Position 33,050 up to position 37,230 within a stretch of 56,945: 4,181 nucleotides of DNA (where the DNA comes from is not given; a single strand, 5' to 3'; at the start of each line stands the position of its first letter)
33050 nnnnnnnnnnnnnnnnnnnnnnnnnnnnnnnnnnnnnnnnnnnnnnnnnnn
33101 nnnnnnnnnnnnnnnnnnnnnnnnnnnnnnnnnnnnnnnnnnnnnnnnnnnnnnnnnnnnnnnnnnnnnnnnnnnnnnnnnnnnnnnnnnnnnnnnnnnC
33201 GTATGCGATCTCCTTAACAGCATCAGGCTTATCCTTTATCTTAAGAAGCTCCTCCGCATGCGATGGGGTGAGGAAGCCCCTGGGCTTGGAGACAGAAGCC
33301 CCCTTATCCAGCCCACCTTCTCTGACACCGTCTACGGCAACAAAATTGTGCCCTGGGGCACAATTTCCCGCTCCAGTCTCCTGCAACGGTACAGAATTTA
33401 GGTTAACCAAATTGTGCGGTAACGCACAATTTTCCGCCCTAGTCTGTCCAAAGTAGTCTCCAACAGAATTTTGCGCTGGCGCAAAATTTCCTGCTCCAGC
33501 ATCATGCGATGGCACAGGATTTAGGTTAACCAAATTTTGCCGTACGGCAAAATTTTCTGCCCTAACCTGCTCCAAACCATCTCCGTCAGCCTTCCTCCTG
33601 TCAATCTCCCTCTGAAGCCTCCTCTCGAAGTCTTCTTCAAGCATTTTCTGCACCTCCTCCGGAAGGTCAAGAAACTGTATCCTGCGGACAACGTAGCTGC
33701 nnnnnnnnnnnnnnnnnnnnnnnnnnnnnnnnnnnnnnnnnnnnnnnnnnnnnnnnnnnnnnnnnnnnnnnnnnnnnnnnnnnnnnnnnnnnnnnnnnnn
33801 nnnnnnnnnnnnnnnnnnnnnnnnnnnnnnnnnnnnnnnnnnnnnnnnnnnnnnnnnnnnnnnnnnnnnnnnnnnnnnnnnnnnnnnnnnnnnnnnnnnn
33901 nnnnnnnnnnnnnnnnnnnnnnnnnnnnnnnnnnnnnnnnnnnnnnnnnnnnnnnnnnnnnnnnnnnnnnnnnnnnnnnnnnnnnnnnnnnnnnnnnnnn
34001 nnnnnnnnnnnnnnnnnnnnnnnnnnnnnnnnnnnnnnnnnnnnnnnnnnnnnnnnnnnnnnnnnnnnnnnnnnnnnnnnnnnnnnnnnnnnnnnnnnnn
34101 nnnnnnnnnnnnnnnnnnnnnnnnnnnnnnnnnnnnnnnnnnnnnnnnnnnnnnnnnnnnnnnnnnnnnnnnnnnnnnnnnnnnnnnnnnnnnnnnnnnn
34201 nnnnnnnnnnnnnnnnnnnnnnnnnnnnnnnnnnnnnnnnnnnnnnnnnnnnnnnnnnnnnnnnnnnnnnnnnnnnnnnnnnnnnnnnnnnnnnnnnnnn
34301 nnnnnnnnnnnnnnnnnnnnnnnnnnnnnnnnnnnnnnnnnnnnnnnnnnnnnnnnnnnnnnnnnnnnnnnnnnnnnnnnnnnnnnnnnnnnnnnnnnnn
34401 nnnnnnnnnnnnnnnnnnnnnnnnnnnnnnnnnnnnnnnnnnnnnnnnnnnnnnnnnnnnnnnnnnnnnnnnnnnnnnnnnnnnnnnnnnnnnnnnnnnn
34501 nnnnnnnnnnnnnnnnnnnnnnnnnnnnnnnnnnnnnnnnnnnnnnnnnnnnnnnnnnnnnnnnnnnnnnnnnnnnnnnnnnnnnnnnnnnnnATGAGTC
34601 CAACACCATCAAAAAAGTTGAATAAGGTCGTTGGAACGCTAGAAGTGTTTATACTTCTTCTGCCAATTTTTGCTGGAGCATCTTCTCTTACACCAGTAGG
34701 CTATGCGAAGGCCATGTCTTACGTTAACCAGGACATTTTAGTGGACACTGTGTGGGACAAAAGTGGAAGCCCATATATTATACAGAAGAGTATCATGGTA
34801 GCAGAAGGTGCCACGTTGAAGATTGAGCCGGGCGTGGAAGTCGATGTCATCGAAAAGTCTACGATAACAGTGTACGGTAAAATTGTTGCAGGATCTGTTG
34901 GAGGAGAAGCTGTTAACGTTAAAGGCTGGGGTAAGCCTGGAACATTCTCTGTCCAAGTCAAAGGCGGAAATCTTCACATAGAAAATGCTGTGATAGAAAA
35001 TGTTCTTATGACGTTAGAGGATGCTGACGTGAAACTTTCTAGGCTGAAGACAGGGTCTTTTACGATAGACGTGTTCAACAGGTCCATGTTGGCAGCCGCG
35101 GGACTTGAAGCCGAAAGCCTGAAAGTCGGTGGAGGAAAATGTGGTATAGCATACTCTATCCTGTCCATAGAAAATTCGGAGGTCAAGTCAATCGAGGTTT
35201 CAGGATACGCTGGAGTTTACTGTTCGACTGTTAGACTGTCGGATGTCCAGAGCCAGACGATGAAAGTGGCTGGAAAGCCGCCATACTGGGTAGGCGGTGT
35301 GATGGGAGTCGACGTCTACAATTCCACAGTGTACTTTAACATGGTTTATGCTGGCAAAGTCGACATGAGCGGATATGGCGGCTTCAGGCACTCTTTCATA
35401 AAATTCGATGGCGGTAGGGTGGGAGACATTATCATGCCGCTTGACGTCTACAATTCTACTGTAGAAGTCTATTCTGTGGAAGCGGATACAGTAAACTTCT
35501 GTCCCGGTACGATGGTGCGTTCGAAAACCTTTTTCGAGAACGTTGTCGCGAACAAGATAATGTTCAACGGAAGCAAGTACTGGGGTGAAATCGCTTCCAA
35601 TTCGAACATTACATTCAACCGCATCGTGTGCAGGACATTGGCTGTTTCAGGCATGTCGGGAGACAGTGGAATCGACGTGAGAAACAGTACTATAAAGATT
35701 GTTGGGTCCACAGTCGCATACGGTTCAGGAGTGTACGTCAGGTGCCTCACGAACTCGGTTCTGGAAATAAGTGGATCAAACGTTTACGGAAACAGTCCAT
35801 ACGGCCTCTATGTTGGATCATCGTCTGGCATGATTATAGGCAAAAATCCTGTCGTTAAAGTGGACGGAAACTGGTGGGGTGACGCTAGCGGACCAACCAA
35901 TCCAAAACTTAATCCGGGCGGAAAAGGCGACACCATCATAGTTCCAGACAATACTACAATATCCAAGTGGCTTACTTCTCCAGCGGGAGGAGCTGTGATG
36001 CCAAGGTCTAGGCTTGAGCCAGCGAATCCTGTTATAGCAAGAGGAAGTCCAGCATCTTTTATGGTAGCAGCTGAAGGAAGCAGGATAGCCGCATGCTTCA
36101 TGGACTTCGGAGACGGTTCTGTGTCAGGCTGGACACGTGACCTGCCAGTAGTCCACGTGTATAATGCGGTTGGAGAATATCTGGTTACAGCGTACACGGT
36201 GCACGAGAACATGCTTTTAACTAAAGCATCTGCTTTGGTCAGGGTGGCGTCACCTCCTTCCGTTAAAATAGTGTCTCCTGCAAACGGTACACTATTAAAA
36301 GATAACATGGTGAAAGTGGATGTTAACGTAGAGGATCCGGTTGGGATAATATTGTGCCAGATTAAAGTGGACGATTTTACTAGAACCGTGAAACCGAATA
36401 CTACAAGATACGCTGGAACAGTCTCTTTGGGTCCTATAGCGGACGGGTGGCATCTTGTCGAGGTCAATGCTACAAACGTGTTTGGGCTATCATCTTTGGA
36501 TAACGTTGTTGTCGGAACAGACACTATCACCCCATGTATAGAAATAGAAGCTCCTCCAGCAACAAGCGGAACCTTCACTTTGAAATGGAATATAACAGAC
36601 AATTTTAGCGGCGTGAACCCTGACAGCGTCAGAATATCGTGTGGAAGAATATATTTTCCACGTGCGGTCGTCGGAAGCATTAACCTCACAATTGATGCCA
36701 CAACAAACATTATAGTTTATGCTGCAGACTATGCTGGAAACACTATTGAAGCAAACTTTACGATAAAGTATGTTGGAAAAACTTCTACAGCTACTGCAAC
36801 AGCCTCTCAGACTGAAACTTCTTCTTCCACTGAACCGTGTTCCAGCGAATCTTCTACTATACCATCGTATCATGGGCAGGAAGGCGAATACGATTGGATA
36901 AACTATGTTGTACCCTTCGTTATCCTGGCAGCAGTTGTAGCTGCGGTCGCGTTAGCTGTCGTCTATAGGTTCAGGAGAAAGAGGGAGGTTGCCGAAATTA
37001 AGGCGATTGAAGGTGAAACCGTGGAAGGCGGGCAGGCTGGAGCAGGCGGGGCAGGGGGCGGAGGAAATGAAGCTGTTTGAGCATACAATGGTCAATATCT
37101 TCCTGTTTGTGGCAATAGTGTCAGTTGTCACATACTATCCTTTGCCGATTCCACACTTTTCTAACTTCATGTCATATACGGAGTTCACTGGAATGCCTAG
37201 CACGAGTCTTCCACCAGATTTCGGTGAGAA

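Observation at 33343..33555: Array of four long palindromes embedded in the coding sequence of the ParB-like gene: candidate in-gene centromere (parS-like)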

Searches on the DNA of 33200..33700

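Call 35: search_rna_families(source=window, start=33200, end=33700, threshold=evalue, max_evalue=10)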
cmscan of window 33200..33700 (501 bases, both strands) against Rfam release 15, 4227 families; matches with E-value up to 10: 3.
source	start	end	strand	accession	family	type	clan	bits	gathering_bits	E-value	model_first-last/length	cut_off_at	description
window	33598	33630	-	RF01360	CRISPR-DR47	Gene; CRISPR;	-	14.1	39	9.2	1-37/37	no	CRISPR RNA direct repeat element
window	33590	33689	+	RF02166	PVT1_3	Gene; lncRNA;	-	11.1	45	1.9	1-95/95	no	Pvt1 oncogene conserved region 3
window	33546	33649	-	RF01953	SOX2OT_exon3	Gene; lncRNA;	-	8.2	70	3.3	1-276/276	no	SOX2 overlapping transcript exon 3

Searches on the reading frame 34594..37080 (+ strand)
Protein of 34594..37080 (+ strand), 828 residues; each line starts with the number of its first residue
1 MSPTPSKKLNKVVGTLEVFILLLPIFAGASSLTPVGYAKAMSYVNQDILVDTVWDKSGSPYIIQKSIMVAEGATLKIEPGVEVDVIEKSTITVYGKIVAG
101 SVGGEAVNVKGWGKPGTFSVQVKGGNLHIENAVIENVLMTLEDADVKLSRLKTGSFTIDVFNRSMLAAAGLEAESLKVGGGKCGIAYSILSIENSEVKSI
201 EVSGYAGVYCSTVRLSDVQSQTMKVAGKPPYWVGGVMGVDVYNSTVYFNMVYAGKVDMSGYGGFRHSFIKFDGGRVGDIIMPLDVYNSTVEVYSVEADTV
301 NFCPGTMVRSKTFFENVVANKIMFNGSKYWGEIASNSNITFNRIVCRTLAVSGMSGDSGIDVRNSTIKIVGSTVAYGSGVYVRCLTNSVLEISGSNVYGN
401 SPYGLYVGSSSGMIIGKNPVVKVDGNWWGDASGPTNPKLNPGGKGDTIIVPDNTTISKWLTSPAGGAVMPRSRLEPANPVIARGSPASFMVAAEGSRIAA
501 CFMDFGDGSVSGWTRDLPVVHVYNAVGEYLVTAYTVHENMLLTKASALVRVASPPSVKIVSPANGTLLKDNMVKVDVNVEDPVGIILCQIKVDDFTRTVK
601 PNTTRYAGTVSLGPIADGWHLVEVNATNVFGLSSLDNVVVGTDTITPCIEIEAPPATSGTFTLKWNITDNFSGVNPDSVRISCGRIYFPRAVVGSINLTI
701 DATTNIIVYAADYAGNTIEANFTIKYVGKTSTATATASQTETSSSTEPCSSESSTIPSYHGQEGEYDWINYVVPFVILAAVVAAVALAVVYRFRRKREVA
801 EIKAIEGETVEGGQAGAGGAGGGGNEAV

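Call 18: search_protein_families(library=pfam, proteins=[window:34594-37080:+], max_evalue=0.01)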
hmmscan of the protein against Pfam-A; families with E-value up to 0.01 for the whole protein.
window:34594-37080:+ (828 aa): 4 families
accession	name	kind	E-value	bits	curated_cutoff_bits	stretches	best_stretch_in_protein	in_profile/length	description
PF00801.26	PKD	-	5.4e-08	33.2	23.5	1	477-533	7-63/80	PKD domain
PF17957.7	Big_7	-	0.00095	20.2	24.1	1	555-624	1-70/70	Bacterial Ig domain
PF18911.6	PKD_4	-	0.0037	17.7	27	0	481-532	14-65/85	PKD domain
PF13229.12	Beta_helix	-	0.0099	16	25.9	1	330-416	73-154/158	Right handed beta helix region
